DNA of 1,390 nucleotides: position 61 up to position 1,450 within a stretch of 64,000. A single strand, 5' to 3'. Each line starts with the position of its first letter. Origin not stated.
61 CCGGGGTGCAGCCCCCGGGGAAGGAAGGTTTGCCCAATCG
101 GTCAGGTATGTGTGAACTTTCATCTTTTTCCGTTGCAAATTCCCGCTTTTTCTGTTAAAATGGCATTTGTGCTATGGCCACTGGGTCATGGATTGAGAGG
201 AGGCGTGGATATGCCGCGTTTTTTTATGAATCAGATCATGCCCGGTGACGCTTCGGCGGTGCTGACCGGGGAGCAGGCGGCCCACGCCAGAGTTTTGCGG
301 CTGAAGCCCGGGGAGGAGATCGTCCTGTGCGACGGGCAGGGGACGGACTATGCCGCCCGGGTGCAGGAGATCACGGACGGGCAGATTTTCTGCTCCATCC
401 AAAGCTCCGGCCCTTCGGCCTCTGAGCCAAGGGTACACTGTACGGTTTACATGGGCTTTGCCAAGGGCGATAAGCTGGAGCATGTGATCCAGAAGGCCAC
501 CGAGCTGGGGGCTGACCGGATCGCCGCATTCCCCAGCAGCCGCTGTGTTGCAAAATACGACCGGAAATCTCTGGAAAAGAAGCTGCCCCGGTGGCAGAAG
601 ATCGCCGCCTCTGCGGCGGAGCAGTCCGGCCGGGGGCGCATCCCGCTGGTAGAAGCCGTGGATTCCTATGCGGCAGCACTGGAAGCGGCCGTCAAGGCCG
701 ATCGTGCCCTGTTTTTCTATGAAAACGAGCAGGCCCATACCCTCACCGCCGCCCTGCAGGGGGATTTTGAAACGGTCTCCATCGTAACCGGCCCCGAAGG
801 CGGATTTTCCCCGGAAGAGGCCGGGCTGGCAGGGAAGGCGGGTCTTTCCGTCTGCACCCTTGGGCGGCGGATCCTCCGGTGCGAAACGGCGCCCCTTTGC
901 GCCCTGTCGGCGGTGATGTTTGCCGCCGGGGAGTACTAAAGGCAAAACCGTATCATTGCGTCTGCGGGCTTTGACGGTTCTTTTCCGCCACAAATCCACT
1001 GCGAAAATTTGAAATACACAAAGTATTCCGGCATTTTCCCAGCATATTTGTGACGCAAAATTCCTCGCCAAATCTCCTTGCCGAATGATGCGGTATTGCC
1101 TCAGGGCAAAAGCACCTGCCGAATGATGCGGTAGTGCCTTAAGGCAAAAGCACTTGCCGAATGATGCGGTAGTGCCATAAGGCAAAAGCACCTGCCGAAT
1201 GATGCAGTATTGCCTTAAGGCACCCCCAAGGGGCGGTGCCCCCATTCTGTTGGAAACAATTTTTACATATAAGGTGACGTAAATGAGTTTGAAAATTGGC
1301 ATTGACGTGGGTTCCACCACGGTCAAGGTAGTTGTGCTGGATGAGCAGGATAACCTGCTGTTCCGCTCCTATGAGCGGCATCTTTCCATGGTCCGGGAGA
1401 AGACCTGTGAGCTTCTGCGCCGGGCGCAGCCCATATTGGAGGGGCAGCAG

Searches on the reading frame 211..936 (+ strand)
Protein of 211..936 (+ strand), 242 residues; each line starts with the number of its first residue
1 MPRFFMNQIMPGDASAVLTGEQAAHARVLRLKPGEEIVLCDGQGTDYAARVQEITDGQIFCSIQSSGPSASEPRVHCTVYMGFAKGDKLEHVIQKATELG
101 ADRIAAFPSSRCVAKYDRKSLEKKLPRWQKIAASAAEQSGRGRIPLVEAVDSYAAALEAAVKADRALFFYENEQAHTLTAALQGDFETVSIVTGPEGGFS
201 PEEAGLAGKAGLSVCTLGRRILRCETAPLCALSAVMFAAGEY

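Call 34: find_encoding_contigs(protein=window:211-936:+, flank=2500, max_places=10)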
Protein seq(242 aa) (242 aa): 13 contigs read that carry it; 10 places shown.
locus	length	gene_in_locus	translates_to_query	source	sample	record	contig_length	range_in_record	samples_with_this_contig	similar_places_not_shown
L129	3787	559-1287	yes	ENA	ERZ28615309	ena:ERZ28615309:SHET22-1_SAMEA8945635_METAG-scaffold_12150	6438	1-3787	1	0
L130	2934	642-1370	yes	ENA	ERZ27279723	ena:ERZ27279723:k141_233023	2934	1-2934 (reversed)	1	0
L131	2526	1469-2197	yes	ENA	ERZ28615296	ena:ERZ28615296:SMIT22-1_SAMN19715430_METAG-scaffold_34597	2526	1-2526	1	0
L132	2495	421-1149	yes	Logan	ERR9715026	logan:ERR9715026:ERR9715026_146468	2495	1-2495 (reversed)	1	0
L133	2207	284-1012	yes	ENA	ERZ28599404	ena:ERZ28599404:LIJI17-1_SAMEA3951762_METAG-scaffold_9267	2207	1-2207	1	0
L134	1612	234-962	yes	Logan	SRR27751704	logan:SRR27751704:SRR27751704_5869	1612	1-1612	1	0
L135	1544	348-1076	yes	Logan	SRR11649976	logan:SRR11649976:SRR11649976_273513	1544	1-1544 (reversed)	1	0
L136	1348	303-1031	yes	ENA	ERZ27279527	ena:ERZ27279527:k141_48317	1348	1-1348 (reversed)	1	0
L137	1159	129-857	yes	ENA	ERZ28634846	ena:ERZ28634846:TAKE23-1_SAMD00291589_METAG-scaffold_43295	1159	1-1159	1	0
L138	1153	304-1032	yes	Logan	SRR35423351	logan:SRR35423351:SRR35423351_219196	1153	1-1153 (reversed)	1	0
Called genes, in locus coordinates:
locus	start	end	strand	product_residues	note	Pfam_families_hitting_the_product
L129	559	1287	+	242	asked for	PF20260:PUA_4, PF04452:Methyltrans_RNA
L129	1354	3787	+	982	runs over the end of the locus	-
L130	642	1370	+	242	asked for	PF20260:PUA_4, PF04452:Methyltrans_RNA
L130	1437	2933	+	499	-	?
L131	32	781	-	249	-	PF08238:Sel1 (weak)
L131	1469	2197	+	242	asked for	PF20260:PUA_4, PF04452:Methyltrans_RNA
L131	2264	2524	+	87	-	?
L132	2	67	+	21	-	?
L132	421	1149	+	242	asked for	PF20260:PUA_4, PF04452:Methyltrans_RNA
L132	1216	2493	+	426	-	?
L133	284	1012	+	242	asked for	PF20260:PUA_4, PF04452:Methyltrans_RNA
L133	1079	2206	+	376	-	?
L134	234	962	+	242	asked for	PF20260:PUA_4, PF04452:Methyltrans_RNA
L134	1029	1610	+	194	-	?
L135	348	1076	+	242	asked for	PF20260:PUA_4, PF04452:Methyltrans_RNA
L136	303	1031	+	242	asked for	PF20260:PUA_4, PF04452:Methyltrans_RNA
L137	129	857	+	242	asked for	PF20260:PUA_4, PF04452:Methyltrans_RNA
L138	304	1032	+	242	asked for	PF20260:PUA_4, PF04452:Methyltrans_RNA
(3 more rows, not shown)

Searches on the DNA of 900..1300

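Call 8: search_rna_families(source=window, start=900, end=1300, threshold=evalue, max_evalue=10, show_alignments=3)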
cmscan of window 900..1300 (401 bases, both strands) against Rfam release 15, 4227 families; matches with E-value up to 10: 3.
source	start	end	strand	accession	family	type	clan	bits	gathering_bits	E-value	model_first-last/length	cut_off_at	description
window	938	1031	-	RF02713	MCS4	Gene; sRNA;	-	18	56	3.7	1-123/123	no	Mycoplasma sRNA MCS4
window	1155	1222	-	RF03070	ssNA-helicase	Gene; sRNA;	-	15.6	41.5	2.5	1-49/49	no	ssNA-helicase RNA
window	1172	1239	+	RF02677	NsiR4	Gene; sRNA;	-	12.7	40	3.2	1-65/65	no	Nitrogen stress-induced RNA 4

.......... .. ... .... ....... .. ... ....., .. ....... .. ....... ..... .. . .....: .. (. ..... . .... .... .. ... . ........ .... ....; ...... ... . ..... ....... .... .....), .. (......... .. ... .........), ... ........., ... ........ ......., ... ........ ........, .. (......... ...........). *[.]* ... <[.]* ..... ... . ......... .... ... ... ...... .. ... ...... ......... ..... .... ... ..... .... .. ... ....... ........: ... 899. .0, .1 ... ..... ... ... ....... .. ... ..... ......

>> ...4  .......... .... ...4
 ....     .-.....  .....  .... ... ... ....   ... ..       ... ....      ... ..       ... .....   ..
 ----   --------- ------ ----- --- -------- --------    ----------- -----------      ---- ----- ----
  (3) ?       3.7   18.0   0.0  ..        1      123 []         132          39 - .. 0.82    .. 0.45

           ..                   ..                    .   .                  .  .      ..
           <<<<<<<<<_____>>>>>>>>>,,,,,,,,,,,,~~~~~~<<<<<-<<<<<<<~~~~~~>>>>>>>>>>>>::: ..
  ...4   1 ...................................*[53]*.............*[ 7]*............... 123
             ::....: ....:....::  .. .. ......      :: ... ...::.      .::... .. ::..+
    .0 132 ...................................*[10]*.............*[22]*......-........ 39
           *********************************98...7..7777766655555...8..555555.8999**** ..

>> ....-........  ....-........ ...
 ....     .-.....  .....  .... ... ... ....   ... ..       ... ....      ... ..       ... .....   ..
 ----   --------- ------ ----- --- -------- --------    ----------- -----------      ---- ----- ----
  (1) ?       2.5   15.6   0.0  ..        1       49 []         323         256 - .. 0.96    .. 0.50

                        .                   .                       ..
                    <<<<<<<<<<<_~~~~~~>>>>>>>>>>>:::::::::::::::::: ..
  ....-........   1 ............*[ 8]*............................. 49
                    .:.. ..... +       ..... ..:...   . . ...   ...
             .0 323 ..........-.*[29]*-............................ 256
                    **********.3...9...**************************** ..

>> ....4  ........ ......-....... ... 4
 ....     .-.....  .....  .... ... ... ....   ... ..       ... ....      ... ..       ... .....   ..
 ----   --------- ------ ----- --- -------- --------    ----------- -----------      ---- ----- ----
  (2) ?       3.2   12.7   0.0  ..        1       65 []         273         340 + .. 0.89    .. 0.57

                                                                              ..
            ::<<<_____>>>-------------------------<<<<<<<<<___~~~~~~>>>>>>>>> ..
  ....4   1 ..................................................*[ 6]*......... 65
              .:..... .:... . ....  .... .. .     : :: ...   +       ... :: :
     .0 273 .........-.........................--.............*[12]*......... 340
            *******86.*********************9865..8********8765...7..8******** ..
